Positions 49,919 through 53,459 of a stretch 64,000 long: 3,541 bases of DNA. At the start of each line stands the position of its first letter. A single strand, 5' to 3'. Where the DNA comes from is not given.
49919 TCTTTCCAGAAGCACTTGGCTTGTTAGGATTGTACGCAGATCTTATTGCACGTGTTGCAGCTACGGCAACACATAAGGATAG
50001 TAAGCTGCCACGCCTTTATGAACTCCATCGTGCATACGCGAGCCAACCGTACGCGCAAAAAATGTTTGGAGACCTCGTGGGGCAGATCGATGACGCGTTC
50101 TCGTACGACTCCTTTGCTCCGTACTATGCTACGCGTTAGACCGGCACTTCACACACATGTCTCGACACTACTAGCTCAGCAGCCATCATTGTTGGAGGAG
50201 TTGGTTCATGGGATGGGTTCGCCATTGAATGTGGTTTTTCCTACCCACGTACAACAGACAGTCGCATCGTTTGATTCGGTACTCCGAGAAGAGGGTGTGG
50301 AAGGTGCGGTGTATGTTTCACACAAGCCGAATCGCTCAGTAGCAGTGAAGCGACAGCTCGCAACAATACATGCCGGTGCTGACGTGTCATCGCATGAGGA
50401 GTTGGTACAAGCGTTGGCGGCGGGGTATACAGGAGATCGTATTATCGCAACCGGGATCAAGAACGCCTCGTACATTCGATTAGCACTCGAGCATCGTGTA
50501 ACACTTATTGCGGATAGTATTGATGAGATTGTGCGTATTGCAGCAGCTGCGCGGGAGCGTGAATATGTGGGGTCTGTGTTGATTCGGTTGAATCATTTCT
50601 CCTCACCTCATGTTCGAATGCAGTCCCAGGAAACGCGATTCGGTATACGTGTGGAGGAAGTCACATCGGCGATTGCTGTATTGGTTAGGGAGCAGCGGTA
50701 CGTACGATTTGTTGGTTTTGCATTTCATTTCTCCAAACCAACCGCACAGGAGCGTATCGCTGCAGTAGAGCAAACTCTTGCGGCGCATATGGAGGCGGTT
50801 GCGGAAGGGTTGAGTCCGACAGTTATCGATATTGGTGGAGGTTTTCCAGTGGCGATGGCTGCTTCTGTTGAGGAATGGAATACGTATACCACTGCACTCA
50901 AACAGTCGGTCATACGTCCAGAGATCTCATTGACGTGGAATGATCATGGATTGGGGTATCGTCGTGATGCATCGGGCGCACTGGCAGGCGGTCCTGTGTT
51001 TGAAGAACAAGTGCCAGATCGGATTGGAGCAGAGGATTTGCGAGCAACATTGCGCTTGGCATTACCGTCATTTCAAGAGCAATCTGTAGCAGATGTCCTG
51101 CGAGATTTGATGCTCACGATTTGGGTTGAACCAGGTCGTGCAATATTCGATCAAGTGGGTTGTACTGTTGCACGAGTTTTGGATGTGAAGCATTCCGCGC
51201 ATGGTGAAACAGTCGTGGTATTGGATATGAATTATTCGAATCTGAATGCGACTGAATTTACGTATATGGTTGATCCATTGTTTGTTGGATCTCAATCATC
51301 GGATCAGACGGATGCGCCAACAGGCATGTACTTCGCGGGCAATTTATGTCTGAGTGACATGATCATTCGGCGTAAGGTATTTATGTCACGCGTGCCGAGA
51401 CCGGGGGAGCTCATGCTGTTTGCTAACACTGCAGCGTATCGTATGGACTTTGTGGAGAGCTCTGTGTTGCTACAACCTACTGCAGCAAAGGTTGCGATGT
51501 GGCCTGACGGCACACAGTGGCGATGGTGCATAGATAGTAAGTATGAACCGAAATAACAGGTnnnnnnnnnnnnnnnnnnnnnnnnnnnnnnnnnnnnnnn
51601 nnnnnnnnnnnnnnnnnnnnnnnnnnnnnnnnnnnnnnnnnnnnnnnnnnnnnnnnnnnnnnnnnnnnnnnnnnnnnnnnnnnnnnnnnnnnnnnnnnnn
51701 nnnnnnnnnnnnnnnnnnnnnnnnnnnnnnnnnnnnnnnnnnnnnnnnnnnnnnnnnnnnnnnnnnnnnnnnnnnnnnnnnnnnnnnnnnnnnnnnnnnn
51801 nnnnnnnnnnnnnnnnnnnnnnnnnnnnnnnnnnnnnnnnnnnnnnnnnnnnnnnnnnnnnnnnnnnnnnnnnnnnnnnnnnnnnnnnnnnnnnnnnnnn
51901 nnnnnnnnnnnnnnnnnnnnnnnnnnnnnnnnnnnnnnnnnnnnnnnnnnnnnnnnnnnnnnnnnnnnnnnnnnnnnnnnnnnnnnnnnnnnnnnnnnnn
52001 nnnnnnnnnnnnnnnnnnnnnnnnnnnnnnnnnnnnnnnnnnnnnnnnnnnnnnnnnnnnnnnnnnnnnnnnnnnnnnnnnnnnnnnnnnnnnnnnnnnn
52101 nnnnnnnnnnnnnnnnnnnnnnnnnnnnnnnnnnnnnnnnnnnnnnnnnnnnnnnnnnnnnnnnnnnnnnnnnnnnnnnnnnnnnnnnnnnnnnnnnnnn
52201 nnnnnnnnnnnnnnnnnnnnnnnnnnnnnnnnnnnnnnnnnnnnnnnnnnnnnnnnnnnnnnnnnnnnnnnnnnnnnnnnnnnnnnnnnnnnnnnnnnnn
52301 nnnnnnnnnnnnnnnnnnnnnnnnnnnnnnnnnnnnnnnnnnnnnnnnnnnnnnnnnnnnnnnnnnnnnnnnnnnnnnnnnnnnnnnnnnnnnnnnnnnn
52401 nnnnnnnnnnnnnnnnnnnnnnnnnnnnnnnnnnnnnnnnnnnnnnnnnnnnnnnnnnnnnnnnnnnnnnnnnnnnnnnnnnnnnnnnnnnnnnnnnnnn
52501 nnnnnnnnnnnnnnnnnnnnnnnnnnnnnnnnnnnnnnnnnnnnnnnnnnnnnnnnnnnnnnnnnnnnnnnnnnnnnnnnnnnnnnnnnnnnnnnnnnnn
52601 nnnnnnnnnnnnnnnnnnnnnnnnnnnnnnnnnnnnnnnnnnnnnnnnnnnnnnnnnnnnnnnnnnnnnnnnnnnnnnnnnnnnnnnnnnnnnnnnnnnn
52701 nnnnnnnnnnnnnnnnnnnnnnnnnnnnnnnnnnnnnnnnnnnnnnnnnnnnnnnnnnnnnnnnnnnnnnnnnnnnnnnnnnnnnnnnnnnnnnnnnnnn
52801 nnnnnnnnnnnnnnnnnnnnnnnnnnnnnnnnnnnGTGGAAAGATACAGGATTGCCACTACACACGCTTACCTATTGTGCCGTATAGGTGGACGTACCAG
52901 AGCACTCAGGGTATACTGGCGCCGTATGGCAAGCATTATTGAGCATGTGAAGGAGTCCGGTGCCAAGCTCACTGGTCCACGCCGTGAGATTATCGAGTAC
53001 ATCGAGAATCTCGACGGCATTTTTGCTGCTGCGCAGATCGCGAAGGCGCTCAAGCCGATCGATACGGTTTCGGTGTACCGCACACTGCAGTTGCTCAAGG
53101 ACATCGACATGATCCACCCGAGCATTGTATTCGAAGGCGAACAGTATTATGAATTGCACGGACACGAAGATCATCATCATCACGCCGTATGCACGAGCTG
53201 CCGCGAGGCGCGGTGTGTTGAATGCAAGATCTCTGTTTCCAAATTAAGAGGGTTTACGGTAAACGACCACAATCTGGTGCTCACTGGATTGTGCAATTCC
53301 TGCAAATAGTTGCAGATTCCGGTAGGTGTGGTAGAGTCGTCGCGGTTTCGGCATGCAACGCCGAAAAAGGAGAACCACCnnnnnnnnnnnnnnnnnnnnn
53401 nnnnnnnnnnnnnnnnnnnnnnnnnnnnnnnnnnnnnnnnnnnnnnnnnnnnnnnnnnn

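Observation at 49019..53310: Operon under a Fur-family-type 7-1-7 palindromic operator: CooC-like metallochaperone ATPase, fold-III PLP decarboxylase, CysK-like/rhodanese fusion and Fur homolog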

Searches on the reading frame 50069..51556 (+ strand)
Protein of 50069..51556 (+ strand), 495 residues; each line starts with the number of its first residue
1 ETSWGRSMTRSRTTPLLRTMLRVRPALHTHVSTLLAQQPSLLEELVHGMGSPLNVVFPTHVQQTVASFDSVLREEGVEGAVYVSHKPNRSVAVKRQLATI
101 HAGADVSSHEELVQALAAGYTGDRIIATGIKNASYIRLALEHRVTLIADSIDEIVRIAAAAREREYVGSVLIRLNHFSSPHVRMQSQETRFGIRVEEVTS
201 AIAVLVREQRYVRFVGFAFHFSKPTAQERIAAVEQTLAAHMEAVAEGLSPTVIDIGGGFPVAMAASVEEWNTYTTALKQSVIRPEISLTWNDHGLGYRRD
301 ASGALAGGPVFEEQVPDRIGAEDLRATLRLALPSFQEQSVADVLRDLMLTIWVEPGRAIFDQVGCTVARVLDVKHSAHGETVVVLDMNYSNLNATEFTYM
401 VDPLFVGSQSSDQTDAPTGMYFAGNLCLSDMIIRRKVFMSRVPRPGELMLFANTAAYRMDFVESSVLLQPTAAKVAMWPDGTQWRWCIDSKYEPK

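Call 3: search_protein_families(library=pfam, proteins=[window:50069-51556:+], max_evalue=0.01)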
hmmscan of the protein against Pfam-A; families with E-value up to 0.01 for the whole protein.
window:50069-51556:+ (495 aa): 3 families
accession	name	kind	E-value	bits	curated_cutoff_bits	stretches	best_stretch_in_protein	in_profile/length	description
PF02784.22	Orn_Arg_deC_N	-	3.6e-23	82.6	23.4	1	78-277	17-221/247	Pyridoxal-dependent decarboxylase, pyridoxal binding domain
PF01168.26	Ala_racemase_N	-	4.3e-08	33.6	24.1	1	101-246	48-179/220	Alanine racemase, N-terminal domain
PF00278.28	Orn_DAP_Arg_deC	-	0.0014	19.3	23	1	360-454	4-94/95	Pyridoxal-dependent decarboxylase, C-terminal sheet domain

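Call 4: search_protein_families(library=ncbifam, proteins=[window:50069-51556:+], max_evalue=0.01)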
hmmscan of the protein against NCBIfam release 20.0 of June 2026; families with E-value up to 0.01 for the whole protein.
window:50069-51556:+ (495 aa): 6 families
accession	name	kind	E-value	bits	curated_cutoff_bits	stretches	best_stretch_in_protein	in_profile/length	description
TIGR01048.1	lysA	equivalog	8.6e-33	113.4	297.9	2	41-274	15-255/417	diaminopimelate decarboxylase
TIGR03099.1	dCO2ase_PEP1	hypoth_equivalog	5.5e-21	75.1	478.45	1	42-267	15-243/398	pyridoxal-dependent decarboxylase, exosortase A system-associated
NF003763.0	PRK05354.1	equivalog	2.7e-10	39.4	369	1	98-264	121-298/636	biosynthetic arginine decarboxylase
TIGR01273.1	speA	equivalog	1.4e-09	37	624.1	1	86-262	98-288/624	arginine decarboxylase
NF052544.1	OrLyDeCDokD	equivalog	5.4e-09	35.2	700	1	42-280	33-277/461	ornithine/lysine decarboxylase DokD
NF006515.0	PRK08961.1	equivalog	1.9e-08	32.8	802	1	81-270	529-717/861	bifunctional aspartate kinase/diaminopimelate decarboxylase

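Call 21: search_solved_structures(query=window:50213-51556:+, max_evalue=0.00001)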
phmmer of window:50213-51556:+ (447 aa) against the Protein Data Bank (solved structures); distinct sequences matched with E-value up to 0.00001: 19.
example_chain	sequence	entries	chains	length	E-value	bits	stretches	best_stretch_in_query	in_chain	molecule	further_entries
2j66_A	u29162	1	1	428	8.2e-12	48.2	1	33-213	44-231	BTRK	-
7ru7_A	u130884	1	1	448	9.8e-12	47.9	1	33-213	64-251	L-glutamyl-[BtrI acyl-carrier protein] decarboxylase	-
1tuf_A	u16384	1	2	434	4.1e-11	45.9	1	16-213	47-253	Diaminopimelate decarboxylase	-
1twi_A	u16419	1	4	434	4.1e-11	45.9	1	16-213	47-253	Diaminopimelate decarboxylase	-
2qgh_A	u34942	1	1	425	5.9e-11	45.4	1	30-215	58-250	Diaminopimelate decarboxylase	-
3c5q_A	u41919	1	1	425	9.9e-11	44.6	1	30-215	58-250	Diaminopimelate decarboxylase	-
4xg1_A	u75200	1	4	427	5e-10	42.3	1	33-214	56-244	Diaminopimelate decarboxylase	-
3vab_A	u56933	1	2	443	9.7e-10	41.4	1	33-213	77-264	Diaminopimelate decarboxylase 1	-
3n2b_A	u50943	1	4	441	3.2e-08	36.4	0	34-215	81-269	Diaminopimelate decarboxylase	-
6n2f_A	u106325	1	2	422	5.9e-08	35.5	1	27-213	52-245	Diaminopimelate decarboxylase 2, chloroplastic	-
6n2a_A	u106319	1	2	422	6.9e-08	35.3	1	27-213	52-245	Diaminopimelate decarboxylase 1, chloroplastic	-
2p3e_A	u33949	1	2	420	7.7e-07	31.8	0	33-214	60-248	Diaminopimelate decarboxylase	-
1hkv_A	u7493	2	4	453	8e-07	31.8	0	53-176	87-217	DIAMINOPIMELATE DECARBOXYLASE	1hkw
2o0t_A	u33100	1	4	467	9.3e-07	31.5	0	53-176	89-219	Diaminopimelate decarboxylase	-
9fos_A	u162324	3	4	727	9.9e-07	31.5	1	34-237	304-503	ornithine decarboxylase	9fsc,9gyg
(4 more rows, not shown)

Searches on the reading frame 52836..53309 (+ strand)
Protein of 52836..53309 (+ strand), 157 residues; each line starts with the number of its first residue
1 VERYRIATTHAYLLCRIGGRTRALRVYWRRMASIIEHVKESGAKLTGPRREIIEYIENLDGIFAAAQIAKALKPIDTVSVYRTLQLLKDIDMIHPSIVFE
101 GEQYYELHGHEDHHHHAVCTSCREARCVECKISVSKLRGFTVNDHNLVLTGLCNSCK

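Call 3: search_protein_families(library=pfam, proteins=[window:52836-53309:+], max_evalue=0.01)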
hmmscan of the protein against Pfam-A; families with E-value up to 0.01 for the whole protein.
window:52836-53309:+ (157 aa): 1 family
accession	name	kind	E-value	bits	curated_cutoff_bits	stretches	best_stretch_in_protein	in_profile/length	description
PF01475.25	FUR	-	1e-15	58.4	23.1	1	40-147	1-118/121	Ferric uptake regulator family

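Call 4: search_protein_families(library=ncbifam, proteins=[window:52836-53309:+], max_evalue=0.01)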
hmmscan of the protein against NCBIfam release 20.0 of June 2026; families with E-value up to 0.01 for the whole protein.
window:52836-53309:+ (157 aa): 5 families
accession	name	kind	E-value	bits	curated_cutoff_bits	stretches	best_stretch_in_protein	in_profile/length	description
NF051892.1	TransRegFurBacil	equivalog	3.4e-13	49.9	220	1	30-157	4-144/149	ferric iron uptake transcriptional regulator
NF052545.1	TransRegPerRClab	equivalog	1.3e-10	41.4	180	1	31-157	1-135/138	transcriptional regulator PerR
NF006999.0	PRK09462.1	equivalog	4.1e-07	29.7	146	1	36-153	6-133/148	ferric iron uptake transcriptional regulator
NF051891.1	TransRegFurHelico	equivalog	1.6e-05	24.9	200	1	36-156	16-145/148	ferric iron uptake transcriptional regulator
NF047406.1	TransRegPerRTherm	equivalog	4.7e-05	23.6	200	1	61-157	26-126/130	manganese-dependent transcriptional regulator PerR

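Call 27: search_solved_structures(query=window:52926-53309:+, max_evalue=0.01, show_alignments=3)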
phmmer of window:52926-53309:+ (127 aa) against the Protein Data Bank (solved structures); distinct sequences matched with E-value up to 0.01: 17.
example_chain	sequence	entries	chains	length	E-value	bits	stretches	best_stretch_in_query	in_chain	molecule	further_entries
9ire_A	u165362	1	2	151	3.5e-09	40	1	12-127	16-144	Ferric uptake regulation protein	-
3eyy_A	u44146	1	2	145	1.5e-08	38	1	8-126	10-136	Putative iron uptake regulatory protein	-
2o03_A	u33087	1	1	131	5.3e-08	36.2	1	11-127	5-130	probable Zinc uptake regulation protein FurB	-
3mwm_A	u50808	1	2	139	1.1e-07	35.2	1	45-101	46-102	Putative metal uptake regulation protein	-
2fe3_A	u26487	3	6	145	1.1e-07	35.1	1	4-126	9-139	Peroxide operon regulator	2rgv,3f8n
6d57_A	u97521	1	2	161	1.6e-07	34.7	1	10-126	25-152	Ferric uptake regulation protein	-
4ets_A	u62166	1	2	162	1.6e-07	34.7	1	10-126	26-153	Ferric uptake regulation protein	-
7vo0_G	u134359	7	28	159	2.7e-07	34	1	45-101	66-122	Putative metal uptake regulation protein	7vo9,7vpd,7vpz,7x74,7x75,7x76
8j6w_A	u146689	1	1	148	5.6e-06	29.7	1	8-123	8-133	Ferric uptake regulation protein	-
2w57_A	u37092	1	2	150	1.2e-05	28.7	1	7-124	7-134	FERRIC UPTAKE REGULATION PROTEIN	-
1mzb_A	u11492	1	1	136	2e-05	27.9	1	7-119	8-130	ferric uptake regulation protein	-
5nbc_A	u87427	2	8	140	3.6e-05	27.1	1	8-95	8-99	Ferric uptake regulation protein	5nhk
5fd5_A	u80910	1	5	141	0.00029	24.1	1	6-122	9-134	Ferric uptake regulation protein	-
5fd6_A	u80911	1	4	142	0.0003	24.1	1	6-122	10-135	Ferric uptake regulation protein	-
4i7h_A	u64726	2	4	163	0.0011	22.2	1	3-126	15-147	peroxide stress sensing regulator | Peroxide stress regulator PerR, FUR family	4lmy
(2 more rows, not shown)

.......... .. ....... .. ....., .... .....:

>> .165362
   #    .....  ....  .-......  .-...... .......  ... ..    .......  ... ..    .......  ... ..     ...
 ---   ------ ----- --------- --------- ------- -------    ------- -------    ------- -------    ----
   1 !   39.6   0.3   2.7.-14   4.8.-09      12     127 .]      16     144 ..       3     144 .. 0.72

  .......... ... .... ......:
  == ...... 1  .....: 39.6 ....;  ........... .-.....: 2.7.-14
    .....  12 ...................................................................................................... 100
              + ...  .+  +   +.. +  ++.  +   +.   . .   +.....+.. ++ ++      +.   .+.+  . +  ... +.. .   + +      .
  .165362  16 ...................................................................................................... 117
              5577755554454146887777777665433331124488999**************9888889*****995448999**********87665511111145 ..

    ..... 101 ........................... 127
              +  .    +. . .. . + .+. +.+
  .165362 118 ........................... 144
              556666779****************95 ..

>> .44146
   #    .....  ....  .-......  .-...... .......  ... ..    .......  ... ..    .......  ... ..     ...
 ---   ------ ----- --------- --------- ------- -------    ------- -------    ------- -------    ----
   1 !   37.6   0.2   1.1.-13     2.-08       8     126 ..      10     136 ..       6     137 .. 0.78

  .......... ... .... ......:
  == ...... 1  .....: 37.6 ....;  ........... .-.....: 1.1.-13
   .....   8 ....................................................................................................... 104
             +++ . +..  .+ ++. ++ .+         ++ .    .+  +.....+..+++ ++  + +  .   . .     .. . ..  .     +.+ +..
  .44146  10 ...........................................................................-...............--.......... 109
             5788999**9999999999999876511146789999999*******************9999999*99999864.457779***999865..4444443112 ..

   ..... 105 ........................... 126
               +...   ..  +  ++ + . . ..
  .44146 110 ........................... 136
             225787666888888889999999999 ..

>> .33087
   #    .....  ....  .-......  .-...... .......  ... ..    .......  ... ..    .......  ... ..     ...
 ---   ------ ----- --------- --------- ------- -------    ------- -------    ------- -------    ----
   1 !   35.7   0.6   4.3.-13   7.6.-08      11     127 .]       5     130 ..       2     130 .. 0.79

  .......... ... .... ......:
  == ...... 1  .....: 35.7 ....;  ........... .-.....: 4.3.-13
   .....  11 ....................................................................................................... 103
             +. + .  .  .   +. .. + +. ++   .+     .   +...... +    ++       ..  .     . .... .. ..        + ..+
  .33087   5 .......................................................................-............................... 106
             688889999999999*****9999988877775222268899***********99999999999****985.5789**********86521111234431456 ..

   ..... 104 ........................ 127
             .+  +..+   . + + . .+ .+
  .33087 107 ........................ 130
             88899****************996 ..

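Call 97: search_solved_structures(query=A5, max_evalue=0.001)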
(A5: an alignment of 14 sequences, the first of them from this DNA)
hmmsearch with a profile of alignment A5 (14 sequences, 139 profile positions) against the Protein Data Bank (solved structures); distinct sequences matched with E-value up to 0.001: 27.
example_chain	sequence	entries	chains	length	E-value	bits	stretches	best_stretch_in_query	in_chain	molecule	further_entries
6d57_A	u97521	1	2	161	3.8e-31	111.1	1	5-138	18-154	Ferric uptake regulation protein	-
4ets_A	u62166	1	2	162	3.9e-31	111.1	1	5-138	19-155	Ferric uptake regulation protein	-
9ire_A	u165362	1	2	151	2.4e-29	105.2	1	4-138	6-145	Ferric uptake regulation protein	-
2fe3_A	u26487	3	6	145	7.9e-28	100.4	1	4-138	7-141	Peroxide operon regulator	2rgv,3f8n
5nbc_A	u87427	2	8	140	6.7e-27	97.3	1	9-138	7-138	Ferric uptake regulation protein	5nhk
2o03_A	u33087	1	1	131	1.3e-26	96.4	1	12-137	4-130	probable Zinc uptake regulation protein FurB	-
2w57_A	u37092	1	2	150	6.2e-26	94.2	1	6-135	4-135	FERRIC UPTAKE REGULATION PROTEIN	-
8j6w_A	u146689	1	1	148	7.5e-26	93.9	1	7-135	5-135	Ferric uptake regulation protein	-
2xig_A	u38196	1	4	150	1.8e-24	89.5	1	6-138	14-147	FERRIC UPTAKE REGULATION PROTEIN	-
3mwm_A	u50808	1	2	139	4.3e-24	88.2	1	16-137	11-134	Putative metal uptake regulation protein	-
7vo0_G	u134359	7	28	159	8.2e-24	87.4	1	16-137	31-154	Putative metal uptake regulation protein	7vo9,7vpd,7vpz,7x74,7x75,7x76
3eyy_A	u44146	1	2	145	3e-23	85.5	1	3-137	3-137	Putative iron uptake regulatory protein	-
5fd5_A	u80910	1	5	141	5.1e-22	81.5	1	3-132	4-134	Ferric uptake regulation protein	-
5fd6_A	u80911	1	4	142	5.1e-22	81.5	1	3-132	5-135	Ferric uptake regulation protein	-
1mzb_A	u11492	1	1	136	1.9e-21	79.7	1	8-130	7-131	ferric uptake regulation protein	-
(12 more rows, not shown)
